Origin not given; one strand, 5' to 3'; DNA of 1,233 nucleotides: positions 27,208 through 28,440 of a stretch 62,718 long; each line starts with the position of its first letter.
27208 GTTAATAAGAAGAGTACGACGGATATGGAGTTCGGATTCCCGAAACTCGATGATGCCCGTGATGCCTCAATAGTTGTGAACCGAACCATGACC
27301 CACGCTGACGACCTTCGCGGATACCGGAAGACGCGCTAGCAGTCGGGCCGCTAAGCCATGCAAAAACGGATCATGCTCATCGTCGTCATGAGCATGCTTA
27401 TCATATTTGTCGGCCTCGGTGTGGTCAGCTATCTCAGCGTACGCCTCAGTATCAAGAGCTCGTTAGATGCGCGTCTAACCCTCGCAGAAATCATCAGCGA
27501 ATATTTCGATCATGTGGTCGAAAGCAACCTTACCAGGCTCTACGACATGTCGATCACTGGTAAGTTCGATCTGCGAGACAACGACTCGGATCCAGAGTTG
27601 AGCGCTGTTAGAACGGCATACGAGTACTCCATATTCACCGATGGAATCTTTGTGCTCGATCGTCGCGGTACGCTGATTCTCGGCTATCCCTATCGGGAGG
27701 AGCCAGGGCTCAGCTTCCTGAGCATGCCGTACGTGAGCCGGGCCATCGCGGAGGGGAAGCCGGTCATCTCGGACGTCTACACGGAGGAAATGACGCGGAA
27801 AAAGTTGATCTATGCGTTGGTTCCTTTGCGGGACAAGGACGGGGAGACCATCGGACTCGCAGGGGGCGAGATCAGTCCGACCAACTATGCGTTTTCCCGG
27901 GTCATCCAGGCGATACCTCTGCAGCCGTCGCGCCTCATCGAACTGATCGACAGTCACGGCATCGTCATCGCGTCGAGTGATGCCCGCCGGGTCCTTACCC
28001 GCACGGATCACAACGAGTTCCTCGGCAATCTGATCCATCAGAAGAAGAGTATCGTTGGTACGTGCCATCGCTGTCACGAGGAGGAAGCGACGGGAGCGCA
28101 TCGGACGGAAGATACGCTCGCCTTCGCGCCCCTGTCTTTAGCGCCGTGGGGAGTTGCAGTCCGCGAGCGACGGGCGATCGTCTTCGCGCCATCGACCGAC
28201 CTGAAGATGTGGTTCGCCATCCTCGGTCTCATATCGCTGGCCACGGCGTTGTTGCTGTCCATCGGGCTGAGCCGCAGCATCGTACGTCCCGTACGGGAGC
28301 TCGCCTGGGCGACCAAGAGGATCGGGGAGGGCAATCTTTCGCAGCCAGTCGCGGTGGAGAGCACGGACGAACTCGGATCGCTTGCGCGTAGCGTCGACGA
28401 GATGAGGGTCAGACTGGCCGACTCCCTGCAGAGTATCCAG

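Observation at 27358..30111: Sensor kinase with a c-type haem-binding motif (CHRCH) in its periplasmic Cache-like domain, paired with a NarL-type regulator inside the cytochrome block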

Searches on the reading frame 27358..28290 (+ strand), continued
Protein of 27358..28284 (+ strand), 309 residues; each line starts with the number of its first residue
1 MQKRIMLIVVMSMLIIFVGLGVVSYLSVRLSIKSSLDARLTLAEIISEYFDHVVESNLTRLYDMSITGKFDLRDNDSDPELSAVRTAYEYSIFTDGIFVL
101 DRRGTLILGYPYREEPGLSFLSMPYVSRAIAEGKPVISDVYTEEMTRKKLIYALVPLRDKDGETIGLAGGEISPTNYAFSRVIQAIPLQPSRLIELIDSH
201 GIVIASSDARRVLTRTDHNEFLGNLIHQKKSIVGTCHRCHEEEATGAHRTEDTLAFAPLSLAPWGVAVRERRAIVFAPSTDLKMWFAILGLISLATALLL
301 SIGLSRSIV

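Call 38: search_protein_families(library=pfam, proteins=[L009:180-1247:+, L009:1187-1795:+, L009:1908-2258:+, L009:2302-2694:+, L009:2793-3191:+, L009:3291-4304:+, L009:4297-5532:+, L009:5536-7101:+, L009:10537-10977:+], max_evalue=0.01)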
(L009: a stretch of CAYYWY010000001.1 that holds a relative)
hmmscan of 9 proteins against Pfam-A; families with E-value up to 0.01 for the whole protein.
L009:180-1247:+ (355 aa): 2 families
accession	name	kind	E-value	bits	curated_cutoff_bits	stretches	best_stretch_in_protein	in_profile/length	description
PF05569.17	Peptidase_M56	-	3.8e-11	43.1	31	1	198-273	175-250/296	BlaR1 peptidase M56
PF01435.24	Peptidase_M48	-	1.8e-06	28.4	20.3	1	200-260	48-111/186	Peptidase family M48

L009:1187-1795:+ (202 aa): 0 families

L009:1908-2258:+ (116 aa): 0 families

L009:2302-2694:+ (130 aa): 0 families

L009:2793-3191:+ (132 aa): 2 families
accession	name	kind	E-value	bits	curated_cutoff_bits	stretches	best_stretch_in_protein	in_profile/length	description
PF02085.21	Cytochrom_CIII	-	4.5e-08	33.8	22.9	1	40-84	16-61/101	Class III cytochrome C family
PF14537.11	Cytochrom_c3_2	-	0.0015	19.4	25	1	48-79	50-79/79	Cytochrome c3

L009:3291-4304:+ (337 aa): 10 families
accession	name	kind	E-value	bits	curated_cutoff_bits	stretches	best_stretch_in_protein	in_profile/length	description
PF13247.11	Fer4_11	-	7.5e-20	71.4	26.2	1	134-231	4-100/100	4Fe-4S dicluster domain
PF12838.12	Fer4_7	-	1.3e-11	45.2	27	2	139-184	1-50/52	4Fe-4S dicluster domain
PF13187.11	Fer4_9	-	8.1e-10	39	27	3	172-225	2-51/52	4Fe-4S dicluster domain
PF12797.12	Fer4_2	-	7.1e-09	35.5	24.5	2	164-184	2-22/22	4Fe-4S binding domain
PF13237.11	Fer4_10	-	8e-09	35.7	25.5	1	166-222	3-53/53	4Fe-4S dicluster domain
PF12837.12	Fer4_6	-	2.5e-08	33.9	25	1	167-186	4-23/24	4Fe-4S binding domain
PF00037.32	Fer4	-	1.7e-06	28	21.1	1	166-184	2-20/24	4Fe-4S binding domain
PF14697.11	Fer4_21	-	0.00011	22.6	35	1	139-184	7-53/59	4Fe-4S dicluster domain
PF13183.11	Fer4_8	-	0.00019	22.3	27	0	75-154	2-66/68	4Fe-4S dicluster domain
PF12800.12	Fer4_4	-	0.0077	17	24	0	170-185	2-17/17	4Fe-4S binding domain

L009:4297-5532:+ (411 aa): 1 family
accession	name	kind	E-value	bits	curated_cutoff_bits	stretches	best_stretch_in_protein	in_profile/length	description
PF03916.19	NrfD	-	1.6e-15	58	25.8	1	67-354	6-303/313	Polysulphide reductase, NrfD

L009:5536-7101:+ (521 aa): 7 families
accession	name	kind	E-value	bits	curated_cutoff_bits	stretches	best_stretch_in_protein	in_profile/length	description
PF14522.11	Cytochrome_C7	-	1.4e-17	63.7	24.8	4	234-304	10-66/67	Cytochrome c7 and related cytochrome c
PF09699.15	Paired_CXXCH_1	-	6.7e-15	54.9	20.6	2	354-387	9-40/41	Doubled CXXCH motif (Paired_CXXCH_1)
PF14537.11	Cytochrom_c3_2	-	1.7e-14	54.5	25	1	300-383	9-78/79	Cytochrome c3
PF22113.1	Mtrc-MtrF_II-IV_dom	-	3.4e-12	46.7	30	3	71-155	77-167/176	Outer membrane cytochrome MtrC/MtrF-like, domains II/IV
PF22678.1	Cytochrom_c_NrfB-like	-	0.00073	20.4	27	0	379-465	1-67/89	Cytochrome c-type protein NrfB-like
PF00684.25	DnaJ_CXXCXGXG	-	0.0019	18.9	32.7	0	428-463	15-48/65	DnaJ central domain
PF08274.17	Zn_Ribbon_YjdM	-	0.0044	17.4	30.8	0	146-182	4-27/30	PhnA Zinc-Ribbon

L009:10537-10977:+ (146 aa): 1 family
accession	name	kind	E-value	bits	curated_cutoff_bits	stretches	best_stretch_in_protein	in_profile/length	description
PF00571.33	CBS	-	4e-31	107.5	24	2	72-126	1-56/57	CBS domain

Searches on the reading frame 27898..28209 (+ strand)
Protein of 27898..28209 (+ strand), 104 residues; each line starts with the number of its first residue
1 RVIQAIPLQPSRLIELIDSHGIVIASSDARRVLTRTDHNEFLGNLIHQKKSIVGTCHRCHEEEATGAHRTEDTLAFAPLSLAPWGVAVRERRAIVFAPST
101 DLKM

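Call 25: search_protein_families(library=pfam, proteins=[window:27898-28209:+], max_evalue=10)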
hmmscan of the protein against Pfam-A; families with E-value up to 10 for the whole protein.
seq(104 aa): 2 families
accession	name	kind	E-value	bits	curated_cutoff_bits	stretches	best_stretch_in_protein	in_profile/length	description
PF02743.24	dCache_1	-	0.0063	16.5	45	1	16-88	172-239/240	Cache domain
PF05651.19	Diacid_rec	-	0.018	15.2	23.6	1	13-35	20-42/134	Putative sugar diacid recognition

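Call 54: search_solved_structures(query=A4, max_evalue=10, show_alignments=3)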
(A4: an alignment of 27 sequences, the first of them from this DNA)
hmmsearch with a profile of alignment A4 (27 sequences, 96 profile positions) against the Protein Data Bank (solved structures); distinct sequences matched with E-value up to 10: 2.
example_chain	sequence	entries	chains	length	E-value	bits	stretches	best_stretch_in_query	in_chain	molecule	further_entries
2fw5_A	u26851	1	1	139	0.46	13.5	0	31-60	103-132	DHC, diheme cytochrome c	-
1e29_A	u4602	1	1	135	1.4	11.9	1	43-77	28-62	CYTOCHROME C549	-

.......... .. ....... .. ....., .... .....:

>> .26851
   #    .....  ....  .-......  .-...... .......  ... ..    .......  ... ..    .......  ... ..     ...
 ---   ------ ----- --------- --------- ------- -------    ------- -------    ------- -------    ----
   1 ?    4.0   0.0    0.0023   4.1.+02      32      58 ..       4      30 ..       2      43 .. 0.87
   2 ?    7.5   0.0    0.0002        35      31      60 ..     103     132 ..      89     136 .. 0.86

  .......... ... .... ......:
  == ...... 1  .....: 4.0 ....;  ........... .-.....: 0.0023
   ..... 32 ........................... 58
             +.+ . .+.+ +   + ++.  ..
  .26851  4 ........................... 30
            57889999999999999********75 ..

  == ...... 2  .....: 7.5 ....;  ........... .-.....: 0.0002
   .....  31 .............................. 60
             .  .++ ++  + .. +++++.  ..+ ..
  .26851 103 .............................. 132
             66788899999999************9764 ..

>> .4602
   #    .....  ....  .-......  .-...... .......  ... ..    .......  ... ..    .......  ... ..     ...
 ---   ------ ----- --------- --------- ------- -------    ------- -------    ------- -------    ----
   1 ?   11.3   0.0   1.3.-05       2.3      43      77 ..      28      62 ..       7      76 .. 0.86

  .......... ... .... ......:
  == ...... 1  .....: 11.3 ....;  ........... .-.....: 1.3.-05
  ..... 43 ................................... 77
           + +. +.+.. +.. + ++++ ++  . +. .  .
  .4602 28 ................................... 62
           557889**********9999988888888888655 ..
